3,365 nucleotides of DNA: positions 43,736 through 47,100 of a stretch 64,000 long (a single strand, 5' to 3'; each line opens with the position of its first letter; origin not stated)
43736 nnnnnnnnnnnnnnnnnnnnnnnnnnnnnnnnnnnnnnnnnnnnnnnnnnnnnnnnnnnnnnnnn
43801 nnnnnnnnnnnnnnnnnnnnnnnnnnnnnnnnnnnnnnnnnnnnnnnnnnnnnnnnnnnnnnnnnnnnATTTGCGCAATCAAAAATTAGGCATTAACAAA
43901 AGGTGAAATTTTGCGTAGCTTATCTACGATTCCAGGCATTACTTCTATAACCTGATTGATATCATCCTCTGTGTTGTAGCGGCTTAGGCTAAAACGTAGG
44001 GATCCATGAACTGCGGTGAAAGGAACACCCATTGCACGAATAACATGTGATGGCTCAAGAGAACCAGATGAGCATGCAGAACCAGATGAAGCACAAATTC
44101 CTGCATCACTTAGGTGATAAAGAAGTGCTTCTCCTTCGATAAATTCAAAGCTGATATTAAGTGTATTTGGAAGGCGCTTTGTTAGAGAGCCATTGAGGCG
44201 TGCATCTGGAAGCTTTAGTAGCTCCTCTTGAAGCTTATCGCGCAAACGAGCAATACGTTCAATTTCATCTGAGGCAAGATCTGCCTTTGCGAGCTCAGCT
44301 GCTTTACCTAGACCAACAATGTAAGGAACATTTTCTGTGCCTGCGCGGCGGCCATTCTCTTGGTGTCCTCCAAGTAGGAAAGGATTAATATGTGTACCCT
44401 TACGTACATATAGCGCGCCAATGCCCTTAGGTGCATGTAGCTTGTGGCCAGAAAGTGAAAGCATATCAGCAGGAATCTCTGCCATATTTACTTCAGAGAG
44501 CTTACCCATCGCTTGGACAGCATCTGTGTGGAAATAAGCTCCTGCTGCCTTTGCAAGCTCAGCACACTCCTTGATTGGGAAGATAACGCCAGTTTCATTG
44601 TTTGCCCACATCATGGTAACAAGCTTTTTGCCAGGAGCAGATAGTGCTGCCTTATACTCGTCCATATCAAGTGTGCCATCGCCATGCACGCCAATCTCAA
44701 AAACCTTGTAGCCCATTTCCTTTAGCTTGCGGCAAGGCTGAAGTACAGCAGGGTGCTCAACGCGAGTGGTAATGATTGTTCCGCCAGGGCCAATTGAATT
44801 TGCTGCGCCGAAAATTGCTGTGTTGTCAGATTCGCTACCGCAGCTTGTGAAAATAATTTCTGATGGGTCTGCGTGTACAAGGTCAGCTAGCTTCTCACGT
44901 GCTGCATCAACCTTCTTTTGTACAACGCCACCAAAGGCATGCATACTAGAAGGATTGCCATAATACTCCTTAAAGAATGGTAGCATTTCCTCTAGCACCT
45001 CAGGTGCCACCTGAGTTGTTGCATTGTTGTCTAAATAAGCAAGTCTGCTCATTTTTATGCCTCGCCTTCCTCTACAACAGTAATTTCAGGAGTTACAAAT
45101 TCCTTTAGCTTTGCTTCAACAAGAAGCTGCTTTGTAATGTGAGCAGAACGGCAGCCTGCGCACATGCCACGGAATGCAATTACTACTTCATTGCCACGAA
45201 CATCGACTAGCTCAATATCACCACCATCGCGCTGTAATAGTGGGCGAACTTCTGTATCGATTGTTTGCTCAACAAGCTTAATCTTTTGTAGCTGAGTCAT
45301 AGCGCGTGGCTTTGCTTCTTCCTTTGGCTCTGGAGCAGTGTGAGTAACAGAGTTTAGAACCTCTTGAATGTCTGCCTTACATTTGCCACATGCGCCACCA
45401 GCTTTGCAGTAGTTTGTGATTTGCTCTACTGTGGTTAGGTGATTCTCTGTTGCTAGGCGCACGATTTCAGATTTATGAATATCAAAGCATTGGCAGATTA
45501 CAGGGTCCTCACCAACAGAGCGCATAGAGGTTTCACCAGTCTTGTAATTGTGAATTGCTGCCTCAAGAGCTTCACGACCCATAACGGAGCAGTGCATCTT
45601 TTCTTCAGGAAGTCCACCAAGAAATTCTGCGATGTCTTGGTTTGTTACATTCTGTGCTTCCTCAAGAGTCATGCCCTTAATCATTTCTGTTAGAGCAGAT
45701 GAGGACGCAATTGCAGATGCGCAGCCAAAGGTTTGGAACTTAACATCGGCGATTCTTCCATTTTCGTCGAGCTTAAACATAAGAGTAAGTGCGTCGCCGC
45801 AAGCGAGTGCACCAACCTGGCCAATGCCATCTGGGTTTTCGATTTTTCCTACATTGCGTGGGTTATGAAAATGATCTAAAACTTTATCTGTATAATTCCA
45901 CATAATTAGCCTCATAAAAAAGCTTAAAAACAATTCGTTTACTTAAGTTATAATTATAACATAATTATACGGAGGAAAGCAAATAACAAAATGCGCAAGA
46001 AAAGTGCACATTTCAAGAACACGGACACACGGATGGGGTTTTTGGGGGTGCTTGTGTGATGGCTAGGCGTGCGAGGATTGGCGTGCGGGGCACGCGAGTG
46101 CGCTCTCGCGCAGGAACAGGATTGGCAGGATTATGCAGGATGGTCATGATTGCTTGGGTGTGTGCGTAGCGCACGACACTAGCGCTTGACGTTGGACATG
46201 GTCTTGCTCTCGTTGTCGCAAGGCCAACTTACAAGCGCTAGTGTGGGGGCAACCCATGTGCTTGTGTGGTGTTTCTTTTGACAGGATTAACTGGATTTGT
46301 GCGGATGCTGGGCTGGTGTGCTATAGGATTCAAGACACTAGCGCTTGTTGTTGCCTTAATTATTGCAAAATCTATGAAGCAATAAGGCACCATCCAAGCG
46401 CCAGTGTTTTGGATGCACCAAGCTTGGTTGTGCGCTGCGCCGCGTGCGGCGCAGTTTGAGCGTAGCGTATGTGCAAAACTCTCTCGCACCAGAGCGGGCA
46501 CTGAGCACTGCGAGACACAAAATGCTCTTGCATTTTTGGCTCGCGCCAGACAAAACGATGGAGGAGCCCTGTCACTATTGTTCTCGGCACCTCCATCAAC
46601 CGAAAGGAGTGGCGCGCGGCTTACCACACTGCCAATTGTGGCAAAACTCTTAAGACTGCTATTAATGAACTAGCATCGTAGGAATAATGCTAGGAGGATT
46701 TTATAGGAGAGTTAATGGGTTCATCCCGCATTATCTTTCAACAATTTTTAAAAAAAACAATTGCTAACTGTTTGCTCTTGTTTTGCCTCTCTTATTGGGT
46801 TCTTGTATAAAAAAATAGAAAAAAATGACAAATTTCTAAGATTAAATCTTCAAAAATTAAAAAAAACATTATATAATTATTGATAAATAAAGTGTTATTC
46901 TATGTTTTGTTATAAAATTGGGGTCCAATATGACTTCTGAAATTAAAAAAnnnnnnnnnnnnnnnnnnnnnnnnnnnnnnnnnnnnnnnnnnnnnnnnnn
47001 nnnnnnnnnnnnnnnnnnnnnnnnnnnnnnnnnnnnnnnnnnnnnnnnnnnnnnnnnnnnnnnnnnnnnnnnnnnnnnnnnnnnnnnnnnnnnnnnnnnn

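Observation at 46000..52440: A second pair of GC-rich direct repeats ('CACGGAT' family) brackets a 3-gene block (unknown 707-aa protein, Nnr, esterase-CE4 fusion)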

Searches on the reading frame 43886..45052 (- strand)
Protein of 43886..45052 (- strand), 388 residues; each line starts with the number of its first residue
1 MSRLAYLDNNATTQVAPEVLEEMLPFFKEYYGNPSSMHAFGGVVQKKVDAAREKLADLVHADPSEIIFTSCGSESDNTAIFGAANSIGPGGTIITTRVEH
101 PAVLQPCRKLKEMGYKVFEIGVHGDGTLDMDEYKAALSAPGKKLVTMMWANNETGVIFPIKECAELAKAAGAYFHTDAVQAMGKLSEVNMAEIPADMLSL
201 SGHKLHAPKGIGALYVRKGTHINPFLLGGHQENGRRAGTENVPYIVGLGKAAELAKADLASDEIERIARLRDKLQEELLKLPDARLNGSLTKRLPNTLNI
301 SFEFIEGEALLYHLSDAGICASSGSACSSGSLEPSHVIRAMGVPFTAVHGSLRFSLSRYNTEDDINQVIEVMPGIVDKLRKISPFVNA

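Call 17: search_protein_families(library=pfam, proteins=[window:43886-45052:-])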
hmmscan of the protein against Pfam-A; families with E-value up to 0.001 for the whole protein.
window:43886-45052:- (388 aa): 2 families
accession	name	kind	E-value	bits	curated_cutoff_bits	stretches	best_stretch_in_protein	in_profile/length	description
PF00266.25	Aminotran_5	-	5.7e-88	295.8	21.5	1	6-367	2-370/371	Aminotransferase class-V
PF00155.27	Aminotran_1_2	-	2.4e-07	30.7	19.7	1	48-171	44-176/361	Aminotransferase class I and II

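Call 92: find_encoding_contigs(protein=window:43886-45052:-, flank=10000, max_places=10)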
Protein window:43886-45052:- (388 aa): no gene with exactly this product is on record in the collection.

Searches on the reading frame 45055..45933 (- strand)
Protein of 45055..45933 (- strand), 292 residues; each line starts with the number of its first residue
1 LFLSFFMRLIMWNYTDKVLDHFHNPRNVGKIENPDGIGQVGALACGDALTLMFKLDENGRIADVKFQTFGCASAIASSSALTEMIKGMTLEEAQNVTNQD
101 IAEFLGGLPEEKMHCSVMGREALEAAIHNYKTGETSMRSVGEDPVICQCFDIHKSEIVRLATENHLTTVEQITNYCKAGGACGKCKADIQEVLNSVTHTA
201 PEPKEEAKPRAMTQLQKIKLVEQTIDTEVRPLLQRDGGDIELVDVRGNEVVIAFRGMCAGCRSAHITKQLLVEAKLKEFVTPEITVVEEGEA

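Call 17: search_protein_families(library=pfam, proteins=[window:45055-45933:-])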
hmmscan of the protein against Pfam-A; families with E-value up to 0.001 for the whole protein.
window:45055-45933:- (292 aa): 3 families
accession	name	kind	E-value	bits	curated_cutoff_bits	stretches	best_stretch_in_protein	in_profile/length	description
PF01592.21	NifU_N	-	2.6e-52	176.7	22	1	14-132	2-122/127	NifU-like N terminal domain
PF01106.22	NifU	-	2.9e-22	79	27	1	221-287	1-67/67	NifU-like domain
PF04324.20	Fer2_BFD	-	1.3e-14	54.7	26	1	145-194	1-49/50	BFD-like [2Fe-2S] binding domain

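Call 59: find_homologous_proteins(query=window:45055-45903:-, max_evalue=1e-100)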
Query window:45055-45903:- (282 aa): 3462 proteins with E <= 1e-100 among 8000 candidates; the best 120 are listed.
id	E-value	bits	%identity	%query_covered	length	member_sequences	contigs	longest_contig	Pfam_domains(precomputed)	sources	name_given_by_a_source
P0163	9.4e-178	607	95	100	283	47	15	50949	PF01106.23,PF04324.21,PF01592.22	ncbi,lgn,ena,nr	ncbi:MAG: Fe-S cluster assembly protein NifU [Kiritimatiellae bacterium]|nr:Fe-S cluster assembly pr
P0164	4.4e-151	520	81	100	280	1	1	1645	PF01106.23,PF04324.21,PF01592.22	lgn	-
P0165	2.0e-147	508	79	99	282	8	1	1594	PF01106.23,PF04324.21,PF01592.22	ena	-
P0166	1.2e-145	502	77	99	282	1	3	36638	PF01106.23,PF04324.21,PF01592.22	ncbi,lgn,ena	-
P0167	1.7e-144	498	75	99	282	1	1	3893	PF01106.23,PF04324.21,PF01592.22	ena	-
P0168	4.0e-143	494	74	100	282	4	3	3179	PF01106.23,PF04324.21,PF01592.22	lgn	-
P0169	4.3e-143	494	74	100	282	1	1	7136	PF01106.23,PF04324.21,PF01592.22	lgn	-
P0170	4.8e-142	490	75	100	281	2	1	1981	PF01106.23,PF04324.21,PF01592.22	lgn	-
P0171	2.3e-141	488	75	100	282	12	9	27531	PF01106.23,PF04324.21,PF01592.22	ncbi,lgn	-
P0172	2.5e-141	488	73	100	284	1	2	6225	PF01106.23,PF04324.21,PF01592.22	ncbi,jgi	ncbi:MAG: Fe-S cluster assembly protein NifU [Kiritimatiellia bacterium]|jgi:NifU-like protein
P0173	1.7e-140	485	75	99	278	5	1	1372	PF01106.23,PF04324.21,PF01592.22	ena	-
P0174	1.8e-139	482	72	99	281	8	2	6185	PF01106.23,PF04324.21,PF01592.22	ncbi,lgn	-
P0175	2.4e-139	481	73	100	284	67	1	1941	PF01106.23,PF04324.21,PF01592.22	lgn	-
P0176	1.1e-138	479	73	99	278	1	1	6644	PF01106.23,PF04324.21,PF01592.22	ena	-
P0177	2.1e-138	478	72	99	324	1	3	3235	PF01106.23,PF04324.21,PF01592.22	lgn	-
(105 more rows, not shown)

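Call 60: find_encoding_contigs(protein=P0163, flank=10000, max_places=8)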
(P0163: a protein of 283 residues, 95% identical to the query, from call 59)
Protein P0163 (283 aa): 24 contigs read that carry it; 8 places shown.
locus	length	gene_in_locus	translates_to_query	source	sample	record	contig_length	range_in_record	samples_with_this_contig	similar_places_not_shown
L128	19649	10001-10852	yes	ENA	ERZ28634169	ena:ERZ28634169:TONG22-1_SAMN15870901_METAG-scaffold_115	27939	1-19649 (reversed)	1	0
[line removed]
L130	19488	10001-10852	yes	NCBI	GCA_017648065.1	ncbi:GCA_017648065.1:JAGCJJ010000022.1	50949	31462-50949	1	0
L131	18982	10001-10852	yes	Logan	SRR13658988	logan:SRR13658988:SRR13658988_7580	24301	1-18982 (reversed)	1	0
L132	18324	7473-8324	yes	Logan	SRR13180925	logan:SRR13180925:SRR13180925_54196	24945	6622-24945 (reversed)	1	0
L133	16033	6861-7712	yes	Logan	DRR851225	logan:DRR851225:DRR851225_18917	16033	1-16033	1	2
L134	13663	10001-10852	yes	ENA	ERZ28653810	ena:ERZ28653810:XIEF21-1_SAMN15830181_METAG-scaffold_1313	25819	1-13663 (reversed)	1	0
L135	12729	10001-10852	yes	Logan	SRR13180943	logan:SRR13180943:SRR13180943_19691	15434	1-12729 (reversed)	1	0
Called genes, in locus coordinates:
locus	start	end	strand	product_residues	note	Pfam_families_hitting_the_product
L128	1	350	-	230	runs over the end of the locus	PF02683:DsbD_TM, PF13386:DsbD_2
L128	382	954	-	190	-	PF00085:Thioredoxin, PF13098:Thioredoxin_2 (weak)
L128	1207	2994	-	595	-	PF00005:ABC_tran, PF02463:SMC_N (faint), PF13555:AAA_29 (faint), PF13304:AAA_21 (faint), PF13604:AAA_30 (faint), PF12848:ABC_tran_Xtn, PF00005:ABC_tran, PF16326:ABC_tran_CTD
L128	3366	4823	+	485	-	PF05137:PilN (weak)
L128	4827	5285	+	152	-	-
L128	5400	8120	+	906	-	PF03958:Secretin_N, PF00263:Secretin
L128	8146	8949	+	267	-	PF01209:Ubie_methyltran (weak), PF08241:Methyltransf_11, PF13649:Methyltransf_25 (weak), PF13847:Methyltransf_31 (weak)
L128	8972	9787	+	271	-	PF17131:TP_0789-like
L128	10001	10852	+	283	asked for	PF01592:NifU_N, PF04324:Fer2_BFD, PF01106:NifU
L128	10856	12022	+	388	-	PF00155:Aminotran_1_2 (weak), PF00266:Aminotran_5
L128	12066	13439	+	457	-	PF16697:Yop-YscD_cpl, PF00498:FHA, PF00158:Sigma54_activat, PF14532:Sigma54_activ_2, PF00004:AAA (weak), PF07724:AAA_2, PF07728:AAA_5, PF25601:AAA_lid_14, +1 more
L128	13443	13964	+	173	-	PF02021:UPF0102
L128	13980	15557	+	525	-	PF05157:MshEN, PF00437:T2SSE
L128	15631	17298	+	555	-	-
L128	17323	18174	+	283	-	PF10609:ParA, PF00142:Fer4_NifH (weak), PF01656:CbiA, PF02374:ArsA_ATPase, PF09140:MipZ, PF13614:AAA_31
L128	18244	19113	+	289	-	PF01261:AP_endonuc_2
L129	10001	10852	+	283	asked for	PF01592:NifU_N, PF04324:Fer2_BFD, PF01106:NifU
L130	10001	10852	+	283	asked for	PF01592:NifU_N, PF04324:Fer2_BFD, PF01106:NifU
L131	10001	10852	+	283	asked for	PF01592:NifU_N, PF04324:Fer2_BFD, PF01106:NifU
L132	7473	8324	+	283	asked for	PF01592:NifU_N, PF04324:Fer2_BFD, PF01106:NifU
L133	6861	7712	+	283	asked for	PF01592:NifU_N, PF04324:Fer2_BFD, PF01106:NifU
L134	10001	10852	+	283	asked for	PF01592:NifU_N, PF04324:Fer2_BFD, PF01106:NifU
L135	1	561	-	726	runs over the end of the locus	PF01225:Mur_ligase, PF08245:Mur_ligase_M, PF02875:Mur_ligase_C, PF01565:FAD_binding_4, PF02873:MurB_C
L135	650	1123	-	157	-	PF05433:Rick_17kDa_Anti (weak)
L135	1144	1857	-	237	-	PF00005:ABC_tran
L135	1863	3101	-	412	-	PF12704:MacB_PCD, PF02687:FtsX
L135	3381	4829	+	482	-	PF05137:PilN (weak)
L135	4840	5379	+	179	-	-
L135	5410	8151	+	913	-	PF03958:Secretin_N, PF00263:Secretin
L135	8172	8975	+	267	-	PF08241:Methyltransf_11, PF13649:Methyltransf_25 (weak)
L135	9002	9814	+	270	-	PF17131:TP_0789-like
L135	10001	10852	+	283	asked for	PF01592:NifU_N, PF04324:Fer2_BFD, PF01106:NifU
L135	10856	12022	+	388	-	PF00155:Aminotran_1_2 (weak), PF00266:Aminotran_5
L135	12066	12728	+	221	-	?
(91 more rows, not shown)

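Call 89: find_encoding_contigs(protein=window:45055-45903:-, flank=10000, max_places=8)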
Protein window:45055-45903:- (282 aa): no gene with exactly this product is on record in the collection.

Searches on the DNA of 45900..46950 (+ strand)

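Call 18: search_dna_similar(query=window:45900-46720:+, collection=plasmids, mode=distant)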
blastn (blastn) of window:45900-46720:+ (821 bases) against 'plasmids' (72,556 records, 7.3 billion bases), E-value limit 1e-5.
No match.

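Call 48: search_rna_families(source=window, start=45900, end=46950, threshold=evalue, max_evalue=5)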
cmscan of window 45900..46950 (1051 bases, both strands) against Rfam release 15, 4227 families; matches with E-value up to 5: 6.
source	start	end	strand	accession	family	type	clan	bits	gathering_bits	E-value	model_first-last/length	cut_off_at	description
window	46331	46411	-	RF03664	MIR6288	Gene; miRNA;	-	24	74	0.045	1-92/92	no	MIR6288 microRNA precursor family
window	46778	46825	-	RF00623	P1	Gene;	-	21.3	100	0.1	42-88/180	no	Pseudomonas sRNA P1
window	46687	46732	+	RF01615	ceN111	Gene; snRNA; snoRNA; CD-box;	-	18.1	43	3.6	1-70/70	no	Nematode snoRNA ceN111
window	46333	46409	+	RF00239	mir-124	Gene; miRNA;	-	16.9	49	1.3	1-72/72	no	mir-124 microRNA precursor family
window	46433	46508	-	RF02770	Ysr224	Gene; sRNA;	-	14.7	70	3.2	1-107/107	no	Yersinia sRNA 224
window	46679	46775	+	RF02671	Ysr35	Gene; sRNA;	-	10.4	428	2.9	1-339/339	no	Yersinia sRNA 35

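Call 120: search_dna_similar(query=window:45990-46842:+, collection=phages, mode=distant)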
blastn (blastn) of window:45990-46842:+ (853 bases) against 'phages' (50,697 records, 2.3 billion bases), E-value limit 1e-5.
No match.
